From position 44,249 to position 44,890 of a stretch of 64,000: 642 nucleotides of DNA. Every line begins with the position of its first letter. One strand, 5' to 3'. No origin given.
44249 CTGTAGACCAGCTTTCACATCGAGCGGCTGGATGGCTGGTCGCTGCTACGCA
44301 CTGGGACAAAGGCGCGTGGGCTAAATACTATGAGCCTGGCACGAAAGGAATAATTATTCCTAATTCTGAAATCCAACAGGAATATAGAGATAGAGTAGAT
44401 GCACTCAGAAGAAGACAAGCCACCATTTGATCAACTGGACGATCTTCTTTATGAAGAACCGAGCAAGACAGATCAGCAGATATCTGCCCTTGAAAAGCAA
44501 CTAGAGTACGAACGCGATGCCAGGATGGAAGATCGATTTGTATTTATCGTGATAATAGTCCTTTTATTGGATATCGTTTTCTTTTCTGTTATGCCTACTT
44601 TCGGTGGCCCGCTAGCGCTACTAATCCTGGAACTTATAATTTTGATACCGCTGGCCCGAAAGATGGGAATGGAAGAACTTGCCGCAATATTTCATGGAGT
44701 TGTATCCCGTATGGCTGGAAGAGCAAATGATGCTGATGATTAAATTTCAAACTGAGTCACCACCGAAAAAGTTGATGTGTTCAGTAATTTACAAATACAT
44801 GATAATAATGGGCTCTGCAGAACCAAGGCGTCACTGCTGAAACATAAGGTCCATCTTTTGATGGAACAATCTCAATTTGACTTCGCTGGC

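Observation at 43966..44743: Panacea-domain (PanA-like) gene overlapping a small two-TM protein gene: candidate PanAT-type toxin-antitoxin or defence pair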

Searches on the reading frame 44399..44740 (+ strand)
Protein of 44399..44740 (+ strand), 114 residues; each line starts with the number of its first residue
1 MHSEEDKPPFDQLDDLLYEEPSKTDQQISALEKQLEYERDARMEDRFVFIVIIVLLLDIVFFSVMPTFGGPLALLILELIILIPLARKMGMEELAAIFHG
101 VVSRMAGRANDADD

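Call 3: search_protein_families(library=pfam, proteins=[window:44399-44740:+], max_evalue=1)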
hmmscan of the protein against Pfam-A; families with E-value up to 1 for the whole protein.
window:44399-44740:+ (114 aa): 3 families
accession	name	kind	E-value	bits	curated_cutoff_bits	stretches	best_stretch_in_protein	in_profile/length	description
PF10942.13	DUF2619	-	0.046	14.2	27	1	69-107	45-83/86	Protein of unknown function (DUF2619)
PF17280.7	DUF5345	-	0.069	13.7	27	1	11-83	6-75/77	Family of unknown function (DUF5345)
PF02271.21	UCR_14kD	-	0.099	13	27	1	13-44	27-58/100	Ubiquinol-cytochrome C reductase complex 14kD subunit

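Call 4: search_protein_families(library=ncbifam, proteins=[window:44399-44740:+], max_evalue=1)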
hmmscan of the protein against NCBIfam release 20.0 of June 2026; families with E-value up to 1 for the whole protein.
window:44399-44740:+ (114 aa): 1 family
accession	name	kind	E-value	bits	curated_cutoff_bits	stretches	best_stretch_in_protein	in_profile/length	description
NF002669.0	PRK02391.1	equivalog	0.099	11.8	341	1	35-79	3-47/298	zinc metalloprotease HtpX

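Call 5: search_protein_families(library=padloc, proteins=[window:44399-44740:+], max_evalue=1)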
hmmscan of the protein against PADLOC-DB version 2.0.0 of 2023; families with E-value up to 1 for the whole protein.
window:44399-44740:+ (114 aa): 0 families

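Call 6: search_protein_families(library=phrogs, proteins=[window:44399-44740:+], max_evalue=1)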
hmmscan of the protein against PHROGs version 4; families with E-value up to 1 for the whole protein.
window:44399-44740:+ (114 aa): 2 families
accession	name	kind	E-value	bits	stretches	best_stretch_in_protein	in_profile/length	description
phrog_29105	-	unknown function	0.0016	19.4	1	39-61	17-39/40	-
phrog_29933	-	unknown function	0.063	14.4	1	15-70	23-76/76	-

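Call 7: find_homologous_proteins(query=window:44399-44740:+, max_evalue=0.01)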
Query window:44399-44740:+ (114 aa): 124 proteins with E <= 0.01 among 136 candidates; the best 120 are listed.
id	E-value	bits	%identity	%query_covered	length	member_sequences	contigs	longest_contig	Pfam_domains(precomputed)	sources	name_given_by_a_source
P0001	7.3e-66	237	100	100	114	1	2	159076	-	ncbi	-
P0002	1.2e-37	146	62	99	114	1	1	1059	-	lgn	-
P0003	2.3e-37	145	64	99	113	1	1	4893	-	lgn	-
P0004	1.2e-36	143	64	92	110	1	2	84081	-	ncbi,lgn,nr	ncbi:MAG: hypothetical protein JSR51_12025 [Proteobacteria bacterium]|nr:hypothetical protein [Pseud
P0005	8.0e-36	140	69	86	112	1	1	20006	-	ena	-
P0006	8.7e-36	140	64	96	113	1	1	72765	-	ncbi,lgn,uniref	ncbi:hypothetical protein V3589_25380 [Sinorhizobium fredii]|uniref:hypothetical protein n=1 Tax=Rhi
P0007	2.7e-35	139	67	86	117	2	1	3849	-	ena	-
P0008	2.7e-35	139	69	88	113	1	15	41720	-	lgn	-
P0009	4.8e-35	138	59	100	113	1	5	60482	-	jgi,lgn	jgi:hypothetical protein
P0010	5.3e-35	138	65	89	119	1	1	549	-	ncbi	-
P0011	8.4e-35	137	65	86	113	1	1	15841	-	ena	-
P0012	9.7e-35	137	62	98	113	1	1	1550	-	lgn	-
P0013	1.7e-34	136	65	86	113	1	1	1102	-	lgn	-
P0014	1.8e-34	136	60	100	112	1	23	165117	-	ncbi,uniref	ncbi:MAG: hypothetical protein ABJ360_12525 [Roseobacter sp.]|uniref:hypothetical protein n=1 Tax=Ro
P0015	1.9e-34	136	66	86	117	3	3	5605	-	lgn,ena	-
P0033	2.6e-33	132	58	94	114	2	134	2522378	-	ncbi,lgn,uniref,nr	ncbi:hypothetical protein GTA62_14590 [Roseobacter sp. HKCCD9010]|uniref:hypothetical protein n=1 Ta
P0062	1.2e-31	127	64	93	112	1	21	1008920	-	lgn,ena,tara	tara:strand:- start:55 stop:393 length:339 start_codon:yes stop_codon:yes gene_type:complete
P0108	6.8e-29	118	63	84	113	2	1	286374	-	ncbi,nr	ncbi:MAG: hypothetical protein JNM89_00010 [Hyphomicrobiaceae bacterium]|nr:hypothetical protein [Hy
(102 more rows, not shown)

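Call 20: search_dna_similar(query=window:44399-44740:+, collection=phages, mode=protein, max_evalue=10, max_rows=20)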
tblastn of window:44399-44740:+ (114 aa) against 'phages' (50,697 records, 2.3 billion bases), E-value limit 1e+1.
No match.

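Call 36: find_encoding_contigs(protein=P0001, flank=3000, max_places=3)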
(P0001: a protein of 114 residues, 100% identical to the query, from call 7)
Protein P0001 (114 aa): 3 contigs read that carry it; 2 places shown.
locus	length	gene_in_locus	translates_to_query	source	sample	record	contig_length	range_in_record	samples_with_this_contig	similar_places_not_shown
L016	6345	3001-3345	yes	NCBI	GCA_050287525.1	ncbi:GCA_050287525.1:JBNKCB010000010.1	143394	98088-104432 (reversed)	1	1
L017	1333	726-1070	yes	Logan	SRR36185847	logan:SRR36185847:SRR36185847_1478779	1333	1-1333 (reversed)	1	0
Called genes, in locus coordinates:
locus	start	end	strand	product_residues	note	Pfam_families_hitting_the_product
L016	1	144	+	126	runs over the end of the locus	PF03625:DUF302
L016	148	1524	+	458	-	PF00301:Rubredoxin, PF01266:DAO (faint), PF02737:3HCDH_N (faint), PF05834:Lycopene_cycl (faint), PF07992:Pyr_redox_2, PF13738:Pyr_redox_3, PF00070:Pyr_redox, PF18113:Rbx_binding, +1 more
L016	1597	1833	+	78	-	PF16691:DUF5062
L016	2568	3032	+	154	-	PF13274:SocA_Panacea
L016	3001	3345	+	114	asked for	-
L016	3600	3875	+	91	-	-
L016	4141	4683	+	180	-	PF02659:Mntp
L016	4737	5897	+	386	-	PF03594:BenE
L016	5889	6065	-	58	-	-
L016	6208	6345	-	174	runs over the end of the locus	PF13279:4HBT_2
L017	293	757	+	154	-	PF13274:SocA_Panacea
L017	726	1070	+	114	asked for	-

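Call 40: find_related_loci(query=A1, collection=metagenome_contigs, flank=3000)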
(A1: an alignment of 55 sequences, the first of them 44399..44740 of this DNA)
Query A1 (114 aa) in metagenome_contigs; peptide patterns used: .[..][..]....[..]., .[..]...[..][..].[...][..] (x = any residue, [..] = any of these).
215 stretches matched a pattern; 27 encode a relative of the query (tblastn E <= 1e-3); 27 distinct loci.
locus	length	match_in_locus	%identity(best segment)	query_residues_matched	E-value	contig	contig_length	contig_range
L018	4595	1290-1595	60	13-114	3e-39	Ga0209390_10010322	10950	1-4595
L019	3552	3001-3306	60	13-114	3e-39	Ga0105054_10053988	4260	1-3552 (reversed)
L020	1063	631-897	65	22-110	9e-37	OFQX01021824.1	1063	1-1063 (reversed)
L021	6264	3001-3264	58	21-108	7e-33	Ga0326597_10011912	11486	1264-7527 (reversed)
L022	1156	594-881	57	18-113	1e-32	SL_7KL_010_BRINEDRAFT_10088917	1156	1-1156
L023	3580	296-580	62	14-112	3e-31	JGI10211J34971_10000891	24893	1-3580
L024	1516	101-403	64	13-113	4e-30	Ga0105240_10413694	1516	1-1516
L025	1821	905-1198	63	13-110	5e-28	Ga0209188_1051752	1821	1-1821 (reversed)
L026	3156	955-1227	67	20-110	2e-27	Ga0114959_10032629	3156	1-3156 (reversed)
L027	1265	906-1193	60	16-111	2e-26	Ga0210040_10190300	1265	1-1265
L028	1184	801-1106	64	7-112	1e-26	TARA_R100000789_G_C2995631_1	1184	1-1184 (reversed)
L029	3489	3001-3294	56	12-109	4e-24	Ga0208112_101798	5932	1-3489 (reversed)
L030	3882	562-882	55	7-113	9e-24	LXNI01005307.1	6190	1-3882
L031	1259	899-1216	62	5-113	7e-24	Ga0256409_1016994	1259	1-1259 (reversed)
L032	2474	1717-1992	58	20-111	7e-23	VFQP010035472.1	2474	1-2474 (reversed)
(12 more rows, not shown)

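Call 41: find_related_loci(query=A1, collection=viral_contigs, flank=5000)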
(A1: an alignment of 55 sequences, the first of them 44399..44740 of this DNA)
Query A1 (114 aa) in viral_contigs; peptide patterns used: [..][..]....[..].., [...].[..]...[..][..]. (x = any residue, [..] = any of these).
36 stretches matched a pattern; 8 encode a relative of the query (tblastn E <= 1e-3); 8 distinct loci.
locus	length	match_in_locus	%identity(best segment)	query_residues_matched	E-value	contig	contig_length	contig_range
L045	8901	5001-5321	58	7-113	3e-29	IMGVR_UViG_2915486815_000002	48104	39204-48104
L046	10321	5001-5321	63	7-111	2e-20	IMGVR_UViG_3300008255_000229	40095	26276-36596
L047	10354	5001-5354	31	1-113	7e-16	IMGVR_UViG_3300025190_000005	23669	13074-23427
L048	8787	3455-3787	32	1-106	6e-15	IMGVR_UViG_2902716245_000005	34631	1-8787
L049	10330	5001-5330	30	5-108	9e-15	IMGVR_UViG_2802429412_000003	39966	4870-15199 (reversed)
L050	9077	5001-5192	36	31-94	1e-12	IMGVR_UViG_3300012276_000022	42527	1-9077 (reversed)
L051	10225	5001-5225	36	31-105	6e-13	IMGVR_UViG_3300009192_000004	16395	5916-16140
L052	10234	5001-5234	34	8-92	4e-9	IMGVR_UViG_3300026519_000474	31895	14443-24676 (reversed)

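Call 44: search_protein_representatives(alignment_id=A1)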
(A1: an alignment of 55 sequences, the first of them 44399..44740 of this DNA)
Query: 55 sequences, 113 profile positions. Proteins with E-value up to 0.001 (for the whole library): 636; up to 1e-10: 282; up to 1e-30: 17. The best 150 are listed.
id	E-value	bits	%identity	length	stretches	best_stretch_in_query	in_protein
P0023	1.3e-43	163.2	-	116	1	3-112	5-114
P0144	2.1e-42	159.3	-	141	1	7-112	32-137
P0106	2.4e-42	159.2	-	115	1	4-112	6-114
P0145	1.5e-40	153.4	-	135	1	8-112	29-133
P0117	3.9e-40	152.0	-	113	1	8-111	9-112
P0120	9.0e-39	147.7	-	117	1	10-111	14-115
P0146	1.4e-34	134.2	-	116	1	3-110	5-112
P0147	1.0e-33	131.4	-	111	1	18-111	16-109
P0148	1.2e-33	131.1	-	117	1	26-112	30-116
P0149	1.8e-33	130.6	-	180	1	9-88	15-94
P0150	2.5e-33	130.1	-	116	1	7-109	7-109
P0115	3.4e-33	129.7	-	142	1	18-112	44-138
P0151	3.5e-33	129.7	-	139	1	6-94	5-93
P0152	1.3e-31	124.6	-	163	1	13-111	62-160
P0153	3.6e-31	123.2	-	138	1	19-111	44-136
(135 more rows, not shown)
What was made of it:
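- Checked: It has 124 homologues at 50-70% identity in the word-indexed search (call 7) and 636 cluster representatives at E<=1e-3 in an exhaustive HMM search (call 44).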

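Call 45: predict_structure(alignment_id=A1)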
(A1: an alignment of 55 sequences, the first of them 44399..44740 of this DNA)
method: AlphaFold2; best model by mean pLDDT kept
length: 114 residues; sequences in the alignment: 55
mean_pLDDT: 72.0   pTM: 0.45
mean pLDDT of the five models: 72.0, 72.0, 71.9, 71.1, 67.7
residues with pLDDT >= 90: 0; 70-90: 72; 50-70: 35; < 50: 7
segments of 3 or more residues with pLDDT < 50: 1-6
pLDDT, mean of each block of 10 residues (from residue 1): 49 54 69 69 80 86 75 83 79 80 75 54
secondary structure, 60 per line:
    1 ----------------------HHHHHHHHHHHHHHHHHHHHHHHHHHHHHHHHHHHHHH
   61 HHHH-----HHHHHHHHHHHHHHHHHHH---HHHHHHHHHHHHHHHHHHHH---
elements in order: H23-64 H70-88 H92-111
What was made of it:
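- Checked: AlphaFold2 splits this block into two helices joined by the turn MPTFGGP (call 45).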

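Call 46: find_homologous_proteins(query=P0129, max_evalue=0.001)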
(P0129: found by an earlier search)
Query P0129 (182 aa): 67 proteins with E <= 0.001 among 224 candidates.
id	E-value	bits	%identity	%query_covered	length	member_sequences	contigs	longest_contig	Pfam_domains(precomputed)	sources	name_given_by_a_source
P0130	3.6e-109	380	97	100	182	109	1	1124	-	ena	-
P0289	2.0e-103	361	94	100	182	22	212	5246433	-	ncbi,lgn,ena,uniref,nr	ncbi:hypothetical protein MZD66_21275 [Escherichia coli]|uniref:hypothetical protein n=1 Tax=Escheri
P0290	4.7e-92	324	91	100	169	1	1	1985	-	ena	-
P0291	2.9e-65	237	64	97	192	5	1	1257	-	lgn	-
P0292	3.3e-65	237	64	100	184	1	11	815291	-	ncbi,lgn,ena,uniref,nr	ncbi:TPA: hypothetical protein OMI80_005020 [Klebsiella pneumoniae]|uniref:hypothetical protein n=1 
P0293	2.6e-64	234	66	100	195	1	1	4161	-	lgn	-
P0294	2.8e-64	234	66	100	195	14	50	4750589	-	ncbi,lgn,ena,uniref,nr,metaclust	ncbi:TPA: hypothetical protein QHL18_000192 [Enterobacter hormaechei subsp. steigerwaltii]|uniref:hy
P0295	3.6e-64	234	63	98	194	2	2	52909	-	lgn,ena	-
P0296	5.1e-64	233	67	97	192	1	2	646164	-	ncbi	ncbi:TPA: hypothetical protein ACG1T0_001747 [Enterobacter hormaechei]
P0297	6.7e-64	233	65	97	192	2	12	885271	-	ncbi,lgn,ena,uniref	ncbi:hypothetical protein UXP46_00460 [Enterobacter ludwigii]|uniref:hypothetical protein n=1 Tax=En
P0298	2.6e-63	231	65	100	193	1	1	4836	-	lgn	-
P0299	3.3e-63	231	64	97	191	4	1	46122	-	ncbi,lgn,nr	ncbi:TPA: hypothetical protein H1V70_004342 [Salmonella enterica]|nr:hypothetical protein [Salmonell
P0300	1.7e-62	228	65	97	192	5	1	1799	-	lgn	-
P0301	1.8e-62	228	64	97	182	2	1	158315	-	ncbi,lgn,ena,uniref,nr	ncbi:hypothetical protein [Enterobacter mori]|uniref:hypothetical protein n=1 Tax=Enterobacter mori 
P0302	2.9e-62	227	63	100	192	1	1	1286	-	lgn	-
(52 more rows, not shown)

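Call 53: find_homologous_proteins(query=P0124, max_evalue=0.001)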
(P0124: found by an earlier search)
Query P0124 (107 aa): 3 proteins with E <= 0.001 among 8 candidates.
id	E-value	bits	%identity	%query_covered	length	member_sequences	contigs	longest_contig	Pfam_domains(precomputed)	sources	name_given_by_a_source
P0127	1.2e-61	223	100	100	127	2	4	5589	-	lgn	-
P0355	1.9e-55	203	91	100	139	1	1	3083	-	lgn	-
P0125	4.1e-32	128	100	62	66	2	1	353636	-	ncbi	-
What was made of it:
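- Tried and rejected: The last homologue search returned only three near-identical proteins (call 53).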

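Call 63: find_encoding_contigs(protein=P0033, flank=6000, max_places=3)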
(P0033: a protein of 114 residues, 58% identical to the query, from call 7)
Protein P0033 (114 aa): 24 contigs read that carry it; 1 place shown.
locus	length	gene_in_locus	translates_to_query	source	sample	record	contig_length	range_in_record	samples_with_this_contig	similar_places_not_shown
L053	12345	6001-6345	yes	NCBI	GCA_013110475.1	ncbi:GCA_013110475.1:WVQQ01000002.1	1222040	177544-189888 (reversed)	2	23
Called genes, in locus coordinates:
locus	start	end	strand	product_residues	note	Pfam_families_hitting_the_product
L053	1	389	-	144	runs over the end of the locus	PF00436:SSB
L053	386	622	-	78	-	-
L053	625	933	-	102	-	-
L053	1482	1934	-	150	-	-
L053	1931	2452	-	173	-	-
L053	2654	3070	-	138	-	-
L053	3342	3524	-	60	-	-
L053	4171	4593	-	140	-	-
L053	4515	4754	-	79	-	-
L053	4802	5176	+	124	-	-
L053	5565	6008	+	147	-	PF13274:SocA_Panacea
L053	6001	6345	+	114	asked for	-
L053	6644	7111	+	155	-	-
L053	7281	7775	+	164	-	PF05565:Sipho_Gp157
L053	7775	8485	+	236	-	PF04098:Rad52_Rad22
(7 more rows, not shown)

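Call 64: find_encoding_contigs(protein=P0062, flank=6000, max_places=3)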
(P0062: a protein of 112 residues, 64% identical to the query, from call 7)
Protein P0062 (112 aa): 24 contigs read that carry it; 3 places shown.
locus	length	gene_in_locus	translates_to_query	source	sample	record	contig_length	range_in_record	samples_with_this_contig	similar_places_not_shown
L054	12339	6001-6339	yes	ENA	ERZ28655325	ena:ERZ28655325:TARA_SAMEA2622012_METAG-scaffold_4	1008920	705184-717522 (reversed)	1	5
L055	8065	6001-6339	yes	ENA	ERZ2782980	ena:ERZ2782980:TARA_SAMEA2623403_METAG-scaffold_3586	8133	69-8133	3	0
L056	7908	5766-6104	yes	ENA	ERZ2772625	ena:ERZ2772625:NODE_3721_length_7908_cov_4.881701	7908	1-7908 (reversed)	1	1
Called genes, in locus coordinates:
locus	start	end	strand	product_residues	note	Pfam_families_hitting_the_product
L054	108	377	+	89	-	PF06233:Usg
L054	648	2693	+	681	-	PF07715:Plug, PF00593:TonB_dep_Rec_b-barrel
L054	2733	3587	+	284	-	PF01497:Peripla_BP_2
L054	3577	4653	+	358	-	PF01032:FecCD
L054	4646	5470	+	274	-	PF00005:ABC_tran, PF13304:AAA_21 (faint)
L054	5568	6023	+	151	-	PF13274:SocA_Panacea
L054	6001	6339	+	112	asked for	-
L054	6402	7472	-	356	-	PF05171:HemS, PF06228:ChuX_HutX, PF05171:HemS, PF06228:ChuX_HutX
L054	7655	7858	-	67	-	PF10636:hemP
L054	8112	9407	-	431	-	PF06808:DctM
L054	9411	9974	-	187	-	PF04290:DctQ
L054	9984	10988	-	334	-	PF03480:DctP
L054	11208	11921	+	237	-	PF06707:DUF1194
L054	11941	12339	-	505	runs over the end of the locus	PF02737:3HCDH_N, PF00725:3HCDH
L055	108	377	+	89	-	PF06233:Usg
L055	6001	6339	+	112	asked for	-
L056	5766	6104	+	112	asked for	-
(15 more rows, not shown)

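Call 65: find_encoding_contigs(protein=P0108, flank=6000, max_places=2)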
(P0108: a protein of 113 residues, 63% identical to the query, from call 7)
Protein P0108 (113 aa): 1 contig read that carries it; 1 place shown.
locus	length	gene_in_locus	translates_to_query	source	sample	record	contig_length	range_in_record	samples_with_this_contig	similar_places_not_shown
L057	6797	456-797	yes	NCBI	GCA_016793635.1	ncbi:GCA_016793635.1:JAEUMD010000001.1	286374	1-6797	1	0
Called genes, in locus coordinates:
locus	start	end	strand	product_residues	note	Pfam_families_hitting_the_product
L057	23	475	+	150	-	PF13274:SocA_Panacea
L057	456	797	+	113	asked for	-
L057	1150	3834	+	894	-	PF01411:tRNA-synt_2c, PF07973:tRNA_SAD, PF02272:DHHA1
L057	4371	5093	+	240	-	PF13386:DsbD_2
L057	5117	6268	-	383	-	PF13433:Peripla_BP_5 (faint), PF13458:Peripla_BP_6, PF01094:ANF_receptor (weak)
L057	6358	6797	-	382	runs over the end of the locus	PF13433:Peripla_BP_5, PF13458:Peripla_BP_6, PF01094:ANF_receptor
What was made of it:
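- On PanAT toxin-antitoxin system: Contexts are unrelated (calls 63-65).
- Flanking genes are unrelated between loci: a Roseobacter prophage with SSB, Rad52 and integrase; a site between haem-uptake genes; a site beside alaS (calls 63-65). The two-gene mobile unit sits in unrelated contexts (calls 63-65).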

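Call 67: search_solved_structures(query=A1, max_evalue=10)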
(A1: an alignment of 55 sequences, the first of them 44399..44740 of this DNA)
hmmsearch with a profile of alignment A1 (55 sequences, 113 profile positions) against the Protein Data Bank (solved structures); distinct sequences matched with E-value up to 10: 7.
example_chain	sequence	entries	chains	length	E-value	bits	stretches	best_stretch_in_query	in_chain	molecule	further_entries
6e9x_C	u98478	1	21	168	0.31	13.8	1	51-111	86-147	DHF91 filament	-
2m8r_A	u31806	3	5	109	0.69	12.7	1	8-60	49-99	Syntaxin-1A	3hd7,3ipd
1tzt_A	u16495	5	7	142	1.6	11.5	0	83-109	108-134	N utilization substance protein B homolog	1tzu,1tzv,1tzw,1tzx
9j05_A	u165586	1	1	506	1.9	11.3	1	23-65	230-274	P2Y purinoceptor 14,Soluble cytochrome b562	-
8esv_B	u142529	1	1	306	2.4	10.9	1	34-102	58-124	Tetraspanin-15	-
8etq_A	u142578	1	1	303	3.5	10.4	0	12-44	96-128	k-cTRP5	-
6e9r_B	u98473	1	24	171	4.5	10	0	76-109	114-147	DHF46 filament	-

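Call 75: fold_search(model_id=the predicted structure, library=viral)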
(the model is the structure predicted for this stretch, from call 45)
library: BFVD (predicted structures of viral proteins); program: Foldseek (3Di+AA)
matches with E <= 10: 87; with E <= 0.001: 0
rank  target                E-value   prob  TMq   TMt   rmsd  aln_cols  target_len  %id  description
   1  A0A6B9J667            9.2e-01  0.16  0.28  0.31  13.9        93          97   22  Transmembrane protein [Rhizobium phage RL2RES]
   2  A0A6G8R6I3            1.3e+00  0.44  0.38  0.48   5.4        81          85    7  Uncharacterized protein [Synechococcus phage S-H34]
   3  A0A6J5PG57            1.5e+00  0.60  0.40  0.61   3.0        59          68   15  Uncharacterized protein [uncultured Caudovirales phage]
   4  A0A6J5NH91            1.5e+00  0.57  0.60  0.12   4.2       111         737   13  Uncharacterized protein [uncultured Caudovirales phage]
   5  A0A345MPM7            1.6e+00  0.16  0.35  0.20  12.3       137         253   14  (no name in the UniProt tables at hand)
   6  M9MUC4                1.7e+00  0.12  0.26  0.27  10.2       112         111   16  (no name in the UniProt tables at hand)
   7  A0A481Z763            2.2e+00  0.28  0.45  0.06  14.8       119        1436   12  Uncharacterized protein [Pithovirus LCPAC202]
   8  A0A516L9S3            2.2e+00  0.23  0.37  0.31   9.5       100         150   15  (no name in the UniProt tables at hand)
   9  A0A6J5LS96            2.4e+00  0.44  0.43  0.51   3.6        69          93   13  Uncharacterized protein [uncultured Caudovirales phage]
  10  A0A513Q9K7            2.5e+00  0.25  0.41  0.33   5.4        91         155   13  Polyprotein (Fragment) [Porcine sapovirus]
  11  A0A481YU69            3.1e+00  0.11  0.29  0.26   7.6        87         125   21  Uncharacterized protein [Marseillevirus LCMAC103]
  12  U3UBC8                3.3e+00  0.28  0.44  0.51   9.2        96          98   10  Conserved hypothetical pox protein [Squirrelpox virus]
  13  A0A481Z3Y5            3.5e+00  0.14  0.39  0.15  23.2       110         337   12  Transmembrane protein [Pithovirus LCPAC101]
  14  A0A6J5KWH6            3.7e+00  0.14  0.38  0.34  12.5       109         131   14  Uncharacterized protein [uncultured Caudovirales phage]
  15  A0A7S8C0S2            3.7e+00  0.12  0.34  0.13  12.2       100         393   16  RdRp [Flavolineata virus]
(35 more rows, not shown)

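Call 91: search_protein_families(library=pfam, proteins=[P0129], max_evalue=0.01)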
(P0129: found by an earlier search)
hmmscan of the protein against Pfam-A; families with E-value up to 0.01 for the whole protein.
P0129 (182 aa): 1 family
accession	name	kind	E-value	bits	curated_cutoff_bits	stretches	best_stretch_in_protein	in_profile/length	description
PF20990.2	DUF2207_C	-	0.0092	16.1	33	0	46-172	65-189/247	Predicted membrane protein (DUF2207) C-terminal domain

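Call 92: search_protein_families(library=pfam, alignment_id=A1, max_evalue=0.1)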
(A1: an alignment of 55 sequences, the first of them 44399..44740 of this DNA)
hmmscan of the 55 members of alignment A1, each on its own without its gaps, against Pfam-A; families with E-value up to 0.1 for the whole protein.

A. member 1, window:44399-44740:+ (114 aa): 3 families
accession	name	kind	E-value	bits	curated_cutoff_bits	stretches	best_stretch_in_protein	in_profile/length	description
PF10942.13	DUF2619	-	0.046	14.2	27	1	69-107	45-83/86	Protein of unknown function (DUF2619)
PF17280.7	DUF5345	-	0.069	13.7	27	0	11-83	6-75/77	Family of unknown function (DUF5345)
PF02271.21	UCR_14kD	-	0.099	13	27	0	13-44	27-58/100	Ubiquinol-cytochrome C reductase complex 14kD subunit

B. families by the number of members that match (of 55 scanned): 20 families
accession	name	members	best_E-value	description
PF17280.7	DUF5345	21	7.6e-05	Family of unknown function (DUF5345)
PF01956.21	EMC3_TMCO1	3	0.0021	Integral membrane protein EMC3/TMCO1-like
PF12351.13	Fig1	1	0.0044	Ca2+ regulator and membrane fusion protein Fig1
PF24850.1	CC_BshC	1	0.0067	Bacillithiol biosynthesis BshC, C-terminal coiled-coil domain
PF20990.2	DUF2207_C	1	0.038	Predicted membrane protein (DUF2207) C-terminal domain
PF02672.20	CP12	1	0.045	CP12 domain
PF10942.13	DUF2619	1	0.046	Protein of unknown function (DUF2619)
PF08946.15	Osmo_CC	1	0.048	Osmosensory transporter coiled coil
PF12407.13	Abdominal-A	1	0.049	Homeobox protein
PF04394.19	DUF536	1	0.05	Protein of unknown function, DUF536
PF20389.3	DUF6684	1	0.059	Family of unknown function (DUF6684)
PF16808.10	PKcGMP_CC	1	0.059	Coiled-coil N-terminus of cGMP-dependent protein kinase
PF19779.4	DUF6264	1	0.063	Family of unknown function (DUF6264)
PF14842.11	FliG_N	1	0.063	FliG N-terminal domain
PF14193.11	DUF4315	1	0.079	Domain of unknown function (DUF4315)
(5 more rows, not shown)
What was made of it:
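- Closest known: Pfam DUF5345. Same: 21 of 55 family members give sub-threshold hits covering nearly the whole 77-residue model (best E 7.6e-5; call 92).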
